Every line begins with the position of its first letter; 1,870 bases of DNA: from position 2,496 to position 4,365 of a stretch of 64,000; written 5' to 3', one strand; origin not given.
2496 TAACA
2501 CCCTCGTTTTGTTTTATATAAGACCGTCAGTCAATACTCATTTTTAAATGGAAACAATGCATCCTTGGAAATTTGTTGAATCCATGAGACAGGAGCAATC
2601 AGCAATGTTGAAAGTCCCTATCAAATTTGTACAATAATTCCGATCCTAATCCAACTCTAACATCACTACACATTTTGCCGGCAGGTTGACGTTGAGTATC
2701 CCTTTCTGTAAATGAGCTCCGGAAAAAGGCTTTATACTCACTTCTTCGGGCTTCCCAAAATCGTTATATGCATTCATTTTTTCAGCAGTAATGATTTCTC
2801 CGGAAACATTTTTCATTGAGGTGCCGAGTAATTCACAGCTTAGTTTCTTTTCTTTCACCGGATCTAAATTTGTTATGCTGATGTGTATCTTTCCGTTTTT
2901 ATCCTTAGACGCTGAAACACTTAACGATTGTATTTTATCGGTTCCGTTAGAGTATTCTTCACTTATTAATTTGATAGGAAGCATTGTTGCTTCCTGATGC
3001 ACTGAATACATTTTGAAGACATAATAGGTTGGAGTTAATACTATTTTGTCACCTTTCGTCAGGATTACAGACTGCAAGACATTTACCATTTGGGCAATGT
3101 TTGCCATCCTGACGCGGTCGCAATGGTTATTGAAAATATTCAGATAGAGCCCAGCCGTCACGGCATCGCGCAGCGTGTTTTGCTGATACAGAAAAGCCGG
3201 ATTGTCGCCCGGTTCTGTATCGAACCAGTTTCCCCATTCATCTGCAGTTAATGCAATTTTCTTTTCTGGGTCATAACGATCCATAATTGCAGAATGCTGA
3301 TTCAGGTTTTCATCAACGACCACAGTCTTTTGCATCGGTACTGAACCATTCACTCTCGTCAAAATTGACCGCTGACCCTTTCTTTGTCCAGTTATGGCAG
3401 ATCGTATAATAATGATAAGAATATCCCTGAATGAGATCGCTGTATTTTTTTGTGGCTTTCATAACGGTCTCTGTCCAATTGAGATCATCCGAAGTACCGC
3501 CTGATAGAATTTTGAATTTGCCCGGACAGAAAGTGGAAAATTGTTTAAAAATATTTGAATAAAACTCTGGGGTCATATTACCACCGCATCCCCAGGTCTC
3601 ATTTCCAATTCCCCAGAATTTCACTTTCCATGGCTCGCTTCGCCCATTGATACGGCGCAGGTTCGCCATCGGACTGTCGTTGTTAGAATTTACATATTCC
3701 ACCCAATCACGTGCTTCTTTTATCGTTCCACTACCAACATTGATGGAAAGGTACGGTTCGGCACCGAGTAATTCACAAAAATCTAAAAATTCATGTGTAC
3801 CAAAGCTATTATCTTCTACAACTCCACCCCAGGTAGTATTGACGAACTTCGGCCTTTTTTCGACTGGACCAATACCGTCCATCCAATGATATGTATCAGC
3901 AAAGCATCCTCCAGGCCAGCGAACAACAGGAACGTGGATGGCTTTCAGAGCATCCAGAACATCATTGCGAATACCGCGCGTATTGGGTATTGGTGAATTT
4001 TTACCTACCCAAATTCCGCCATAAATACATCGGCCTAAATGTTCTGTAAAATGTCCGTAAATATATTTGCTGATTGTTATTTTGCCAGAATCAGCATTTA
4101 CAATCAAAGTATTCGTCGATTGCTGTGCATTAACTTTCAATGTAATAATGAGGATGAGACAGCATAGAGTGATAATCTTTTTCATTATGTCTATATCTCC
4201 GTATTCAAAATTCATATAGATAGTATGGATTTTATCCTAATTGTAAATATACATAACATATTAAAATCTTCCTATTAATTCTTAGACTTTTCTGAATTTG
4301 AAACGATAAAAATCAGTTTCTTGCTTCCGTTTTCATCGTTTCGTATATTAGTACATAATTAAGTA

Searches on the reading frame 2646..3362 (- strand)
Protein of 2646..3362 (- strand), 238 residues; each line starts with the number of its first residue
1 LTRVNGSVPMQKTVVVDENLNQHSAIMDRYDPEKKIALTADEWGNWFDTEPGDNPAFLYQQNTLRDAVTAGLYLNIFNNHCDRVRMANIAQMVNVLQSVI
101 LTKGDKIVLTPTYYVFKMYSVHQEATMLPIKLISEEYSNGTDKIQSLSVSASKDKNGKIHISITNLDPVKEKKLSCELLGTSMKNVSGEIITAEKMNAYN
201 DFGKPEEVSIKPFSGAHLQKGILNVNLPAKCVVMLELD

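Call 16: search_protein_families(library=pfam, proteins=[window:2646-3362:-], max_evalue=0.0001)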
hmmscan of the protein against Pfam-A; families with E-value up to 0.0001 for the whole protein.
window:2646-3362:- (238 aa): 1 family
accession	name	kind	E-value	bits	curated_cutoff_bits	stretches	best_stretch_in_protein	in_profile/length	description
PF06964.18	Alpha-L-AF_C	-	7.1e-52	176.4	27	1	41-229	1-163/165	Alpha-L-arabinofuranosidase C-terminal domain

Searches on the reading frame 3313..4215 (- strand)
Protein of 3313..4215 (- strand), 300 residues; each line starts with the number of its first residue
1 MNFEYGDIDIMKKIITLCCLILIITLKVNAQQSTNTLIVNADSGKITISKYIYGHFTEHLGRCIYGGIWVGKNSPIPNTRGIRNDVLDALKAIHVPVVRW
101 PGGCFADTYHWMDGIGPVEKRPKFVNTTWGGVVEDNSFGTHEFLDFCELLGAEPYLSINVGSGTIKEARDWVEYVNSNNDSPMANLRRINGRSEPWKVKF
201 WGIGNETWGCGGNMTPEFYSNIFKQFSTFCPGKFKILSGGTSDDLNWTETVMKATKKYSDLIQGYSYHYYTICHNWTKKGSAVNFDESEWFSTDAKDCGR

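Call 16: search_protein_families(library=pfam, proteins=[window:3313-4215:-], max_evalue=0.0001)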
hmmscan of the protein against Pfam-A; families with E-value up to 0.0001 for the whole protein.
window:3313-4215:- (300 aa): 1 family
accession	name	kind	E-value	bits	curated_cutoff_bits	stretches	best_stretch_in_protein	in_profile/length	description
PF22848.2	ASD1_dom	-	1.1e-09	38.7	22.2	1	90-161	3-78/239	Alpha-L-arabinofuranosidase 1 domain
